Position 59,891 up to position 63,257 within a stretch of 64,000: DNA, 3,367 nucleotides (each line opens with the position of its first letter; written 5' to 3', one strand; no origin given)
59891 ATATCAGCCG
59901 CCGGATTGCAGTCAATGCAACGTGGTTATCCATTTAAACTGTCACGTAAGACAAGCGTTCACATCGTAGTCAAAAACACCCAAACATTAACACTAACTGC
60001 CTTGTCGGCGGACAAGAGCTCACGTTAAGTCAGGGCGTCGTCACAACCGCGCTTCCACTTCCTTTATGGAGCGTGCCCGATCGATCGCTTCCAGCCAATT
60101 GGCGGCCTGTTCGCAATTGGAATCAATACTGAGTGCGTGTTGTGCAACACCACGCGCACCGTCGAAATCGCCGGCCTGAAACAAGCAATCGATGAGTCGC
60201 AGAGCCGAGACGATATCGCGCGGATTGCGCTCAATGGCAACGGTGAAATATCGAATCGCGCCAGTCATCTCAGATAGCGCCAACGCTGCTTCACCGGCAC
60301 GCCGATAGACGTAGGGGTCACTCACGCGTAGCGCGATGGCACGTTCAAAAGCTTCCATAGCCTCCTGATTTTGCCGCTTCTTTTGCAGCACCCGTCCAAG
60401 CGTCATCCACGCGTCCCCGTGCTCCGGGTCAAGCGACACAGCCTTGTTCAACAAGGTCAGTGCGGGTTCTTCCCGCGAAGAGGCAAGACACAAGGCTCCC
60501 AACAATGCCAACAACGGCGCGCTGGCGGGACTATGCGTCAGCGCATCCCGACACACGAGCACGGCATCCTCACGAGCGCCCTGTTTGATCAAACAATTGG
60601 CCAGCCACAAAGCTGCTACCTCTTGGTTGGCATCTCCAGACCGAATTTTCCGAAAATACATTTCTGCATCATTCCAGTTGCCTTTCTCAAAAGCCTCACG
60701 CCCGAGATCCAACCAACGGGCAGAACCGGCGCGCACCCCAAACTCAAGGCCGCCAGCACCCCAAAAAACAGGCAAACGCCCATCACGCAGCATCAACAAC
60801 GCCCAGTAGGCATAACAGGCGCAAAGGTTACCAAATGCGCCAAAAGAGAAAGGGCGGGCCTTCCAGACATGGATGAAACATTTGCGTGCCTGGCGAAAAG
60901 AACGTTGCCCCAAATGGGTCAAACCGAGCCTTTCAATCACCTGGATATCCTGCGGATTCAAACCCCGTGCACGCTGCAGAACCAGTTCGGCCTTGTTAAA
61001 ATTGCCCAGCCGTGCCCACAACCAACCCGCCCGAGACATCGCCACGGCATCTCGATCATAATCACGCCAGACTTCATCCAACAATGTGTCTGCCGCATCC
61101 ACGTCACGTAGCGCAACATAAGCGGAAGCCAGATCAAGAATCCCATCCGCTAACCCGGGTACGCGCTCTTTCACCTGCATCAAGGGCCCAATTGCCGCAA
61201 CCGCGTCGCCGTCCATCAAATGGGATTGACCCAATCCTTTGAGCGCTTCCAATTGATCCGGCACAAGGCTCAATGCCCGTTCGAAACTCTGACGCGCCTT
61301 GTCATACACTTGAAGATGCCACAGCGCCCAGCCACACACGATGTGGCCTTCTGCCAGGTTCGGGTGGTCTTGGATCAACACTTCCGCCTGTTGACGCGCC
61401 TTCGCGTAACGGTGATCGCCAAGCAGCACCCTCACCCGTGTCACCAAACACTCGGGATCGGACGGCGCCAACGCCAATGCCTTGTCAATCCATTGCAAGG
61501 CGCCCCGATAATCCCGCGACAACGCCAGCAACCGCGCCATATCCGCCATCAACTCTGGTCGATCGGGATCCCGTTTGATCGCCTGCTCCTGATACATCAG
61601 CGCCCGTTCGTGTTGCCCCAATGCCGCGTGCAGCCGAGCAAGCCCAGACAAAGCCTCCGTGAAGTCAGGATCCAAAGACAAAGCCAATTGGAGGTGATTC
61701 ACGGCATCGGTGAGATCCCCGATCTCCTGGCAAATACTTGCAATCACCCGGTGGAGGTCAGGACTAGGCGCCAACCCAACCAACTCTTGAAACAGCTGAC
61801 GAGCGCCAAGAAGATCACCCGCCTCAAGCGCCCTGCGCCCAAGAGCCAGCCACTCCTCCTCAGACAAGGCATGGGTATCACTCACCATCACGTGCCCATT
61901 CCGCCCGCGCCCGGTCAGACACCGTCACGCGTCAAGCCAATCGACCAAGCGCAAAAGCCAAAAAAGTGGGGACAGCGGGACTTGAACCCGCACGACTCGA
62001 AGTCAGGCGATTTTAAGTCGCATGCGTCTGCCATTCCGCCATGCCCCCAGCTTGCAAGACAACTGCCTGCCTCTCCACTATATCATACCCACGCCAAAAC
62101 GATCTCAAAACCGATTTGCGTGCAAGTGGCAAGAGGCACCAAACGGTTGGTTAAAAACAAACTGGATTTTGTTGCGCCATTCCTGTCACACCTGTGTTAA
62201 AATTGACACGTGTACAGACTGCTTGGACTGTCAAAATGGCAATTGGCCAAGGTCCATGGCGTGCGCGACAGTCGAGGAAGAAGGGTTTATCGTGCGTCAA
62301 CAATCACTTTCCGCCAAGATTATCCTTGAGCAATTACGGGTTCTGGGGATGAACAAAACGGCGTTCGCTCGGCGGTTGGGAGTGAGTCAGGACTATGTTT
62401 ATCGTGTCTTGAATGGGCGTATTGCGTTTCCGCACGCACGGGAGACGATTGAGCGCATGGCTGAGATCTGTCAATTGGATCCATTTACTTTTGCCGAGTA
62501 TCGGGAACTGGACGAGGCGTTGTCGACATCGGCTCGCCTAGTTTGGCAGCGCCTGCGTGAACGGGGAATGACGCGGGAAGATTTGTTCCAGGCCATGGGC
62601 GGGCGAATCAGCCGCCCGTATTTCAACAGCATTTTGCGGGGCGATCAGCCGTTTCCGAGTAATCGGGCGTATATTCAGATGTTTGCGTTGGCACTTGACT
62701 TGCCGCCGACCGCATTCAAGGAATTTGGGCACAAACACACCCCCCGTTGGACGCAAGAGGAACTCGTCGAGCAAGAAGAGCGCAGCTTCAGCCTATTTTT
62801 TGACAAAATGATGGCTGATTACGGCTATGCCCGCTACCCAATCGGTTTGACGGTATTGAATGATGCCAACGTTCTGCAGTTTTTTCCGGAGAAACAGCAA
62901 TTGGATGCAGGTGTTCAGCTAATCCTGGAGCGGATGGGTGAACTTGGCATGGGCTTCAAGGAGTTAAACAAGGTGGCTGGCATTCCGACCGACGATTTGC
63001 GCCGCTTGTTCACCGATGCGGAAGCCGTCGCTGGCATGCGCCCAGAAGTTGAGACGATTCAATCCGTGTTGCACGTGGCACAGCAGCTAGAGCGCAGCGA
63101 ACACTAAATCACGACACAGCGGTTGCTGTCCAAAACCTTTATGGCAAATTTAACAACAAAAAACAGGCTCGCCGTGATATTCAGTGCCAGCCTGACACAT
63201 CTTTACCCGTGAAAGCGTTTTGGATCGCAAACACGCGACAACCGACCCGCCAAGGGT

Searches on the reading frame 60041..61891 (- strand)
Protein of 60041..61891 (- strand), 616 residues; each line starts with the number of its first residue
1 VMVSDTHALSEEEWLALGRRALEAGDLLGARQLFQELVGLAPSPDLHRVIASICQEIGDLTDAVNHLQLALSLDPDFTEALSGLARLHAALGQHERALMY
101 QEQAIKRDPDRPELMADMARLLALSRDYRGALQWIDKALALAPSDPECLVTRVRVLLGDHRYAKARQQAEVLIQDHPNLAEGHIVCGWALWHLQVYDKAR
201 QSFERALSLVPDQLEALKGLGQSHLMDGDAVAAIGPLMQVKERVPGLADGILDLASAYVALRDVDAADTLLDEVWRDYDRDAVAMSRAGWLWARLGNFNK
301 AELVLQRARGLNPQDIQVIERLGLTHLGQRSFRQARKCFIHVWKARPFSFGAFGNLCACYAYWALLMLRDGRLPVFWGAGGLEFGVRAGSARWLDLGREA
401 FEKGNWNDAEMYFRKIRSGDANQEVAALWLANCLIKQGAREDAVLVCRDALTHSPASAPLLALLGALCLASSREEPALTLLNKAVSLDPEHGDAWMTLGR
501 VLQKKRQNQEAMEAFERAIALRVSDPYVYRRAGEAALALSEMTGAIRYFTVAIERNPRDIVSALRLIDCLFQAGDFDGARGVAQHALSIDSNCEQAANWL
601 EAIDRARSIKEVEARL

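Call 74: search_protein_families(library=pfam, proteins=[window:60041-61891:-], max_evalue=0.00001)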
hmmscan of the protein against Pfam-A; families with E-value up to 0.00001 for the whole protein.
window:60041-61891:- (616 aa): 22 families
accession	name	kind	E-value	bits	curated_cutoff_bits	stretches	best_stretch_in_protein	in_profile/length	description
PF14559.12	TPR_19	-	2.5e-48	162.7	25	5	58-97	5-44/68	Tetratricopeptide repeat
PF07719.23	TPR_2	-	7.5e-47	154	27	0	493-521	2-30/34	Tetratricopeptide repeat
PF13432.12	TPR_16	-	2.4e-39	133.8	32.7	1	497-559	2-64/65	Tetratricopeptide repeat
PF13428.12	TPR_14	-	4.8e-37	123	23.5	0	80-121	3-44/44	Tetratricopeptide repeat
PF00515.34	TPR_1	-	1.1e-34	117.3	27.8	0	493-522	2-31/34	Tetratricopeptide repeat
PF13181.12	TPR_8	-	1.9e-31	105.9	25.7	0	79-110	2-33/34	Tetratricopeptide repeat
PF13431.12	TPR_17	-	3.1e-24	83.6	24.4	0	480-512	1-33/34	Tetratricopeptide repeat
PF13424.12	TPR_12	-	4.3e-23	81.7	30.1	0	50-107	9-74/77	Tetratricopeptide repeat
PF13414.12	TPR_11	-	3.7e-22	78.2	26.8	0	56-92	6-42/42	TPR repeat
PF12895.13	ANAPC3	-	3.9e-22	78.8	27.2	0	403-483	2-81/82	Anaphase-promoting complex, cyclosome, subunit 3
PF23914.1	TPR_CcmH_CycH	-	6.4e-22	78.5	42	0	488-529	46-87/158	Cytochrome c-type biogenesis protein H TPR domain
PF13174.12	TPR_6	-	1e-21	76.4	26.3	0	79-110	1-32/33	Tetratricopeptide repeat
PF13176.12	TPR_7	-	4.5e-19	67.3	27.9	0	80-113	1-36/36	Tetratricopeptide repeat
PF25062.1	ARM_TT21_N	-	1.7e-12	48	40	0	84-184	106-206/222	Tetratricopeptide repeat protein 21 N-terminal ARM repeat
PF13371.12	TPR_9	-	2e-12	47.4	35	1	86-153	3-70/73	Tetratricopeptide repeat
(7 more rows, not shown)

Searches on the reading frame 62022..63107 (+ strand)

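Call 74: search_protein_families(library=pfam, proteins=[window:62022-63107:+], max_evalue=0.00001)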
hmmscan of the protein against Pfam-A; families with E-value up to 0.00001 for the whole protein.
window:62022-63107:+ (361 aa): 2 families
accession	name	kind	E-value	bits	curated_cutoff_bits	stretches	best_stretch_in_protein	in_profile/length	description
PF13560.12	HTH_31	-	3.5e-13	50.1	27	1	109-154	14-58/64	Helix-turn-helix domain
PF01381.28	HTH_3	-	6.1e-08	33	23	0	103-134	2-34/55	Helix-turn-helix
